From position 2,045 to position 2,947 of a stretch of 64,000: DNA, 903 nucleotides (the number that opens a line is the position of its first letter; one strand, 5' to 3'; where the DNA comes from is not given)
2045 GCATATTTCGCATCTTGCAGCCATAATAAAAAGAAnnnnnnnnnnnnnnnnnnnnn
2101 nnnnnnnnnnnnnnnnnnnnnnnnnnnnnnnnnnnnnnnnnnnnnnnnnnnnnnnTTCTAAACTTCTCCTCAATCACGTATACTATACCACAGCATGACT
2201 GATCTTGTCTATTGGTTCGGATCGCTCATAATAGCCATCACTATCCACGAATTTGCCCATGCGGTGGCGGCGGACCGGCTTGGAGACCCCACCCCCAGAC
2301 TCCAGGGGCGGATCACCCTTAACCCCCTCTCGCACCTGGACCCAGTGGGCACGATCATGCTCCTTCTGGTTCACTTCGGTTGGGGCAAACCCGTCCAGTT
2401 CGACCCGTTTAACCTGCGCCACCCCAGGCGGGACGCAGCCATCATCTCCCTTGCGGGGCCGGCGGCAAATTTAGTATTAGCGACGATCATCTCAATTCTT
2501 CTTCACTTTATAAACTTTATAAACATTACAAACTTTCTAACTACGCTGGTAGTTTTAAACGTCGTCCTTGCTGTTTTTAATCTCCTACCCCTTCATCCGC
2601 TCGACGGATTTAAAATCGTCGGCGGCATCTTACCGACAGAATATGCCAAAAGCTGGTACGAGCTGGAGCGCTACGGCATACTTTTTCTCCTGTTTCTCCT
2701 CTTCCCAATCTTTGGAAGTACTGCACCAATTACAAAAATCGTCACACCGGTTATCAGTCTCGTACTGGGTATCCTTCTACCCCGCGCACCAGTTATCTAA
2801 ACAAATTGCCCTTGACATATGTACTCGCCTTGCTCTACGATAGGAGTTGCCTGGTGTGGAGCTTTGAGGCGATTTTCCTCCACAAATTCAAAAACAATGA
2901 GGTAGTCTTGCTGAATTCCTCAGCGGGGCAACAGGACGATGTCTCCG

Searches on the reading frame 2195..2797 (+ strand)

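Call 21: search_protein_families(library=pfam, proteins=[window:2195-2797:+], max_evalue=0.001)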
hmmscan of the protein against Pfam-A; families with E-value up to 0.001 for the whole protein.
window:2195-2797:+ (201 aa): 1 family
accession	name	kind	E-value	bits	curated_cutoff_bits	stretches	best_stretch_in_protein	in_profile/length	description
PF02163.28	Peptidase_M50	-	7.9e-14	52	27.2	2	109-147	157-195/221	Peptidase family M50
